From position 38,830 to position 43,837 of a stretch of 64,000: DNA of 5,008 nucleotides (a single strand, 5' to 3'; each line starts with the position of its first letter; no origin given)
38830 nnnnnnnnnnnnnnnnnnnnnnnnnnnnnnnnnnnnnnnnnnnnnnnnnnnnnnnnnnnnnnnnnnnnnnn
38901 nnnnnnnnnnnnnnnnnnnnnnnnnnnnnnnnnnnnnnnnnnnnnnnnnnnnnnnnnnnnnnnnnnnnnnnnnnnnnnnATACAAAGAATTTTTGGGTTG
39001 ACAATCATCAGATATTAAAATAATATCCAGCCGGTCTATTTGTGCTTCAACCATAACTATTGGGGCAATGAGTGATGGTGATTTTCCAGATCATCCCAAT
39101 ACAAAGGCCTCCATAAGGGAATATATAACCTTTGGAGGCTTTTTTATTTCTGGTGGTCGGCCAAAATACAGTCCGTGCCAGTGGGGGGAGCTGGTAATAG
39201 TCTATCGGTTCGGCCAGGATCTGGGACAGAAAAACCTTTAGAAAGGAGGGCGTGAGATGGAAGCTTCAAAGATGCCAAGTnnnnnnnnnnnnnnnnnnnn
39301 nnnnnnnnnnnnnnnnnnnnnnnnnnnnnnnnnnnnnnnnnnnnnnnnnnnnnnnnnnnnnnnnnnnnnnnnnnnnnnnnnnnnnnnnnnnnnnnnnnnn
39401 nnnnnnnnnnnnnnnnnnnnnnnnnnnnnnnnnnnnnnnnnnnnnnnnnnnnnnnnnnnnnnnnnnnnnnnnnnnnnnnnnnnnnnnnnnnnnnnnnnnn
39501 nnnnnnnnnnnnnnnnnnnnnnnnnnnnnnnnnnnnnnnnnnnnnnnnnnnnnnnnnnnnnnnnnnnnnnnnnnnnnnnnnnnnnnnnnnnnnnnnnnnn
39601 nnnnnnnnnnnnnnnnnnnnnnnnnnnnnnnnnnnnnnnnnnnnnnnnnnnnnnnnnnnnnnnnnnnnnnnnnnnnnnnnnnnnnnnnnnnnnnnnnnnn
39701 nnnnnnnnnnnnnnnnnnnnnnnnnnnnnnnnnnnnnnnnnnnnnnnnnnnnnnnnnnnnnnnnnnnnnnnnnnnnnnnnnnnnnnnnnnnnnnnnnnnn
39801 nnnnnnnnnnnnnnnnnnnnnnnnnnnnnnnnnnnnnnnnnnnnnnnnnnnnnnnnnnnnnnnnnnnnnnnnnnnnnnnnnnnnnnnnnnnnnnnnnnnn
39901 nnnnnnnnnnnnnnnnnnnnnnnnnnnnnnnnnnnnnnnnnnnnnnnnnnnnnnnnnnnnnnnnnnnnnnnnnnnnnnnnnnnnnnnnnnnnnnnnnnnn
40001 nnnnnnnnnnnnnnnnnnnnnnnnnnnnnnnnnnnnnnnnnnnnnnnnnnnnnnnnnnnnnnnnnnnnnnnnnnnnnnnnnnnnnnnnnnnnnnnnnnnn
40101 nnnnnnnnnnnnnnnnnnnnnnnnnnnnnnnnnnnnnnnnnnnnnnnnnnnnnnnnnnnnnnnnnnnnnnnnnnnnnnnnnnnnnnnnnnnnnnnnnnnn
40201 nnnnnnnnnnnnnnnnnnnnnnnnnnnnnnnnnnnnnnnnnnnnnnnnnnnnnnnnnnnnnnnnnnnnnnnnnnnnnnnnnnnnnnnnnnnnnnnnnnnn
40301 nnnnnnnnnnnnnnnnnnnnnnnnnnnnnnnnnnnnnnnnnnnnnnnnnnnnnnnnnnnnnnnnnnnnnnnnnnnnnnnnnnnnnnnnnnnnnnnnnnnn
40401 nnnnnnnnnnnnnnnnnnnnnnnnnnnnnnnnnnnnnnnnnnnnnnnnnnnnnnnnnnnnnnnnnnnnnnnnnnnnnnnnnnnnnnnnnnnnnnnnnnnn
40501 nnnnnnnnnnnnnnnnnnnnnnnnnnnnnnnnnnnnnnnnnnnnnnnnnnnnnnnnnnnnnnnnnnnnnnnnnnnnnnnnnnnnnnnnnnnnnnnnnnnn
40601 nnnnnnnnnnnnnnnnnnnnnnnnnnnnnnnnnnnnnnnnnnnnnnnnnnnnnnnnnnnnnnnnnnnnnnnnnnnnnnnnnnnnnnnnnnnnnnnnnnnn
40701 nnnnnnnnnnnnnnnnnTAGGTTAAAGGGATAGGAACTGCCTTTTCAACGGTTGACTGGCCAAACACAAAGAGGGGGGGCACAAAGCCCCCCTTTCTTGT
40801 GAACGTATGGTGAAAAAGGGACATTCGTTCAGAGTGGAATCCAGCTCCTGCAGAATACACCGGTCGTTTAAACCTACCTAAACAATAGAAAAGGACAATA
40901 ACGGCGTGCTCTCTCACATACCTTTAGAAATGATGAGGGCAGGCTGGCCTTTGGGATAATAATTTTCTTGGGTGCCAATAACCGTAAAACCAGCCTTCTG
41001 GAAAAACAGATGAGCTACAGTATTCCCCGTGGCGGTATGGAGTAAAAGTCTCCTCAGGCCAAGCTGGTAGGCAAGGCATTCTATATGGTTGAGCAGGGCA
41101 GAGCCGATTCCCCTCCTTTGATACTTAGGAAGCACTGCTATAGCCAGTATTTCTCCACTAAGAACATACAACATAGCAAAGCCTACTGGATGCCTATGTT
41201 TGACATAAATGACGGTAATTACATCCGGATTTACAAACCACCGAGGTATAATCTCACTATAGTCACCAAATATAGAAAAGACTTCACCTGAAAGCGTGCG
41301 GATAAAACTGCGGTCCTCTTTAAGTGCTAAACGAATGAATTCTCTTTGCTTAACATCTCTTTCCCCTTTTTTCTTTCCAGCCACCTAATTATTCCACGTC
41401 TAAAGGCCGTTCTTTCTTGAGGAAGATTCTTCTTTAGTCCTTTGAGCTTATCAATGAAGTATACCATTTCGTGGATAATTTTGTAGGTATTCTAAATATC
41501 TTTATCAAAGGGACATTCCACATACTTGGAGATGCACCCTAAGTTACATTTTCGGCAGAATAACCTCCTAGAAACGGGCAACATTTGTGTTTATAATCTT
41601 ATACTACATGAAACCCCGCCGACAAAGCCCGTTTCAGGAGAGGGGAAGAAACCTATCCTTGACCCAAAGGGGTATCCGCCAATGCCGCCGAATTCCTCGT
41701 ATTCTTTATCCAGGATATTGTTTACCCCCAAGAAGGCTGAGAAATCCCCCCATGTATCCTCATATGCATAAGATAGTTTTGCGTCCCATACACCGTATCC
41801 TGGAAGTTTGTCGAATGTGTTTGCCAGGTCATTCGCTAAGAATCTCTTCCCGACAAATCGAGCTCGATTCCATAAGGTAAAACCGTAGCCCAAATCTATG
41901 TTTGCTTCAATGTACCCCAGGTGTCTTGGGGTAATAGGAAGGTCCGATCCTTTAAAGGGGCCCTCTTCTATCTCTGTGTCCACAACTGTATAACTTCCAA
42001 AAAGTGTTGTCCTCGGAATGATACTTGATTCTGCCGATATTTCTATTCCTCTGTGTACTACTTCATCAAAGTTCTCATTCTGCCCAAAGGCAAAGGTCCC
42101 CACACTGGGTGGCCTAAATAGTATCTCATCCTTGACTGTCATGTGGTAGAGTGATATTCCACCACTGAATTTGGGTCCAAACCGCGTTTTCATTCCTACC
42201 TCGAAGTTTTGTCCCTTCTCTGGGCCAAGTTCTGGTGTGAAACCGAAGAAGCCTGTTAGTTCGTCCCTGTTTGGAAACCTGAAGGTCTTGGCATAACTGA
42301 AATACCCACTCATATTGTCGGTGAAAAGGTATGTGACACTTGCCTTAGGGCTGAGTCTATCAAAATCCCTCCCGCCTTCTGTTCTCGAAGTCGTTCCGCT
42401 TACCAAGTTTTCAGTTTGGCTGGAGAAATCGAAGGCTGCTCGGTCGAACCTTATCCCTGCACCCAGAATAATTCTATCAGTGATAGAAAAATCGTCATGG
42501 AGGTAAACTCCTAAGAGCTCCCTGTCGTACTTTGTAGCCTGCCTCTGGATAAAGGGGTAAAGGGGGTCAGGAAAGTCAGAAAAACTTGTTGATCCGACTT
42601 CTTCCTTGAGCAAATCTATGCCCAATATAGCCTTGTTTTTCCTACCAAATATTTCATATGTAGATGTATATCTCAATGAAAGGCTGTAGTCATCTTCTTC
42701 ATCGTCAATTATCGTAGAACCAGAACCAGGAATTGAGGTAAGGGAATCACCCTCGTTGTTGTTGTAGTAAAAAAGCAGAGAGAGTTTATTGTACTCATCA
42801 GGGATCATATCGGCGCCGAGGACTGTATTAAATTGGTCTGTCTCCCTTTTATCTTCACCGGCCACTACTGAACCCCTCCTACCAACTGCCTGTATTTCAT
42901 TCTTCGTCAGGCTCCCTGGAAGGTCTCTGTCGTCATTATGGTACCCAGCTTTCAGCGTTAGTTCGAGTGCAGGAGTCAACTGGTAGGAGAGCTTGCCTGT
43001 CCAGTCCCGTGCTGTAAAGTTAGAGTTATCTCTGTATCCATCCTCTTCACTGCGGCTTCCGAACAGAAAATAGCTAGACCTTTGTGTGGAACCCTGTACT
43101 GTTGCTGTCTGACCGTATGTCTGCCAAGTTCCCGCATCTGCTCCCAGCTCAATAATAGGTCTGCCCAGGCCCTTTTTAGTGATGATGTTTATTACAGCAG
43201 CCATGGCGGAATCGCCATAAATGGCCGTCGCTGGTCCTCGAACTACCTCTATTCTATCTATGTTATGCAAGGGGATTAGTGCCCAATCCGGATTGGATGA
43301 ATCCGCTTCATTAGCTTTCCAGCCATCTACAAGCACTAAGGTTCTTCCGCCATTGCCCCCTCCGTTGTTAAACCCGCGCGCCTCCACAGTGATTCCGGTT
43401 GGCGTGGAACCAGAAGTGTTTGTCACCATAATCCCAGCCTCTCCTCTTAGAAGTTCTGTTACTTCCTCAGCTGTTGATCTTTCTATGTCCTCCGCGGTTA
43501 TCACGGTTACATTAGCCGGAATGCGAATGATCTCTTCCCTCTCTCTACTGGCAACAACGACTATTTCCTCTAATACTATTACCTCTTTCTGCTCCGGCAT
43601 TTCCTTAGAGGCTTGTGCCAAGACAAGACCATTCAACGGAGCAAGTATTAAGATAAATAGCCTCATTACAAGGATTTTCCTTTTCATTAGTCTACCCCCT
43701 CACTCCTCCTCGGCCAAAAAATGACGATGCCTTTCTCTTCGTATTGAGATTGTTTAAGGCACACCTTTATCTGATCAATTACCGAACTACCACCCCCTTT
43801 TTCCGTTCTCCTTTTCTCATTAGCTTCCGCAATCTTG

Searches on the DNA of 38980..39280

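Call 33: search_rna_families(source=window, start=38980, end=39280, threshold=evalue, max_evalue=10)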
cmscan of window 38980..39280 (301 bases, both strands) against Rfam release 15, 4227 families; matches with E-value up to 10: 7.
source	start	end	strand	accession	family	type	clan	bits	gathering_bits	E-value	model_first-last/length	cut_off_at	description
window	39044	39148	+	RF01859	Phe_leader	Cis-reg; leader;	-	23.3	55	0.085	1-125/125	no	Phenylalanine leader peptide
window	39101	39150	+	RF00489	ctRNA_p42d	Gene; antisense;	-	22.4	50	0.012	1-46/46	no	ctRNA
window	39098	39182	-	RF01859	Phe_leader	Cis-reg; leader;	-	17.4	55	1.7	1-125/125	no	Phenylalanine leader peptide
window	39099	39147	+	RF03722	MIR4378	Gene; miRNA;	-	17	90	1.6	1-91/91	no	MIR4378 microRNA precursor family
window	39090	39148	+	RF02386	sau-19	Gene; sRNA;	-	16.6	80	2.6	1-75/75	no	Staphylococcus sRNA sau-19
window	39100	39146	+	RF04117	MIR5200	Gene; miRNA;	-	15.1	70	2.7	1-92/92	no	MIR5200 microRNA precursor family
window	39104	39166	+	RF01768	flavi_FSE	Cis-reg; frameshift_element;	-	12.4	43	2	1-62/62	no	ribosomal frameshift site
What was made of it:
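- Closest known: Classical amino-acid leader-peptide attenuators. Different: The Rfam Phe_leader model scores only 23 bits on copy B, against a gathering score of 55 (call 33).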

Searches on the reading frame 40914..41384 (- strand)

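Call 15: search_protein_families(library=ncbifam, proteins=[window:40914-41384:-], max_evalue=1)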
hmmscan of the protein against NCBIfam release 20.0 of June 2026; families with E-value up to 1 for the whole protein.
window:40914-41384:- (156 aa): 38 families (the best 25 are shown)
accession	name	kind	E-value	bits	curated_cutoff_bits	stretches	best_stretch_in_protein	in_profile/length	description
TIGR01575.1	rimI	equivalog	2.5e-15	56.8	86.4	1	34-151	11-131/132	ribosomal protein S18-alanine N-acetyltransferase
NF007025.1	PRK09491.1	equivalog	2.9e-09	37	173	1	67-146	51-132/145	ribosomal protein S18-alanine N-acetyltransferase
NF040501.1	resist_ArsN2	equivalog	2.4e-07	30.4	125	1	65-138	35-106/133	arsenic resistance N-acetyltransferase ArsN2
NF005840.0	PRK07757.1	equivalog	3.3e-07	30.3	154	1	61-137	48-122/153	N-acetyltransferase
TIGR03448.1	mycothiol_MshD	equivalog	1.2e-06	28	163.1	1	49-142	195-294/294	mycothiol synthase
TIGR01890.1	N-Ac-Glu-synth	equivalog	1.6e-06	27.3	202.85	1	76-137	347-404/429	amino-acid N-acetyltransferase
NF008212.0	PRK10975.1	equivalog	2e-06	27.8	219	1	78-140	165-227/232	dTDP-4-amino-4,6-dideoxy-D-galactose acyltransferase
NF002959.0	PRK03624.1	equivalog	2.6e-06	27.2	124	1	77-134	73-130/147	GNAT family acetyltransferase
NF005921.0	PRK07922.1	equivalog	2.7e-06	27.1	180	1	65-138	57-128/170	amino-acid N-acetyltransferase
NF007853.0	PRK10562.1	equivalog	2.9e-06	27.6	125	1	53-140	46-127/146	N-acetyltransferase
NF003641.0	PRK05279.1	equivalog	3.7e-06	26.1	344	1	76-137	359-416/441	amino-acid N-acetyltransferase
NF033078.2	AAC_6p_Ia_fam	equivalog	1.7e-05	24.8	265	1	67-118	66-117/181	AAC(6')-Ia family aminoglycoside 6'-N-acetyltransferase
TIGR02382.1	wecD_rffC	equivalog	3e-05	23.7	195.1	1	65-138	109-185/191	dTDP-4-amino-4,6-dideoxy-D-galactose acyltransferase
NF033150.1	AAC_6p_A49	exception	3.9e-05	23.5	410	1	65-118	65-118/184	aminoglycoside 6'-N-acetyltransferase AacA49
NF040503.1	resist_ArsN1a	equivalog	6.3e-05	22.8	170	1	81-141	81-141/159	arsinothricin resistance N-acetyltransferase ArsN1 family A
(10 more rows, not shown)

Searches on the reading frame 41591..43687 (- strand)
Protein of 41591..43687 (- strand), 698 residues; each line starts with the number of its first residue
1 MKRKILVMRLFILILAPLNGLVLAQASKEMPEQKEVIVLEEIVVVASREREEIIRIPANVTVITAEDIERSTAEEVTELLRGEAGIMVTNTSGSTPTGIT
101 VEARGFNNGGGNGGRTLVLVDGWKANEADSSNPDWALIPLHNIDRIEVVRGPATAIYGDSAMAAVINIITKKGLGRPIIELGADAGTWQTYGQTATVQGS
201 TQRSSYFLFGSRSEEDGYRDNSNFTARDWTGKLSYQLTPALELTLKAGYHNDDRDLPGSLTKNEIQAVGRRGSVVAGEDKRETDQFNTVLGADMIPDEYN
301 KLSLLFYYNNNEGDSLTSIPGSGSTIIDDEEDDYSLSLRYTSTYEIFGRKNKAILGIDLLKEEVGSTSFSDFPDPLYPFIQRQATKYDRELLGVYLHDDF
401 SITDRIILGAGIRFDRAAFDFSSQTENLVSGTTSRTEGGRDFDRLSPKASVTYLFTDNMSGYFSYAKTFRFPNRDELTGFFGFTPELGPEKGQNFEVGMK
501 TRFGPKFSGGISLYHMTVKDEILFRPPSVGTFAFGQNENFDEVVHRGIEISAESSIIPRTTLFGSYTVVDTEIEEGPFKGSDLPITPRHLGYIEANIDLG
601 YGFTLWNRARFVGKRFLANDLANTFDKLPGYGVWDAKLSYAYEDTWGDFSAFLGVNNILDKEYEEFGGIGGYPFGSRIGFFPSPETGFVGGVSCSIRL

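Call 15: search_protein_families(library=ncbifam, proteins=[window:41591-43687:-], max_evalue=1)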
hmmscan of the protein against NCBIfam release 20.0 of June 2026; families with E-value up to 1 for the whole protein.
window:41591-43687:- (698 aa): 33 families (the best 25 are shown)
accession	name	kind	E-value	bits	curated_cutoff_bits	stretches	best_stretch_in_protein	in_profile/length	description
TIGR01783.1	TonB-siderophor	subfamily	3.2e-63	214.4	223.5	2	394-663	365-620/649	TonB-dependent siderophore receptor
TIGR01785.1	TonB-hemin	subfamily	1.3e-57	195.7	316.85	2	220-665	193-656/677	TonB-dependent heme/hemoglobin receptor family protein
TIGR01779.1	TonB-B12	equivalog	9.3e-50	169.8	599.7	2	23-222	14-206/614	TonB-dependent vitamin B12 receptor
NF049946.1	TonB_dep_CU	exception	2.2e-44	151.8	700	2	29-247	32-250/683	TonB-dependent receptor, CU motif-type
TIGR01786.1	TonB-hemlactrns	subfamily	3.7e-41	141.3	323.75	1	41-665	2-688/719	TonB-dependent hemoglobin/transferrin/lactoferrin family receptor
NF010010.0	PRK13483.1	equivalog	7.9e-36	123.2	927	2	27-254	21-257/660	ligand-gated channel protein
NF041535.1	TonB_rec_PqqU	equivalog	1.4e-35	122.7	1200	1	51-663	11-643/676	TonB-dependent receptor PqqU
NF010038.0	PRK13513.1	equivalog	1.4e-33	116.4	942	2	32-188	28-182/659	ligand-gated channel protein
NF007926.1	PRK10641.1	equivalog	4.6e-30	104.7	836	2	40-218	28-200/617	TonB-dependent vitamin B12 receptor BtuB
NF049945.1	TonB_dep_FCYXU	equivalog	2.4e-29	102.5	825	1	1-576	1-576/697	TonB-dependent receptor, FCYXU motif-type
NF007465.0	PRK10044.1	equivalog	7e-29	100.5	803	2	390-663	442-700/726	ferrichrome porin FhuA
NF049947.1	TonB_dep_PCPU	exception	1.6e-27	96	800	2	12-251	8-249/685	TonB-dependent receptor, PCPU motif-type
NF053590.1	TonB_dep_TOL0244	equivalog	1.9e-27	96.2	645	2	40-222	11-191/604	TOL_0244 family TonB-dependent receptor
NF049944.1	TonB_dep_PUIUD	equivalog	1.6e-23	82.9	850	2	4-248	6-252/686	TonB-dependent receptor, PUIUD motif-type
NF010048.1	PRK13524.1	subfamily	1.9e-23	82.8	493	1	25-225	26-225/744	FepA family TonB-dependent siderophore receptor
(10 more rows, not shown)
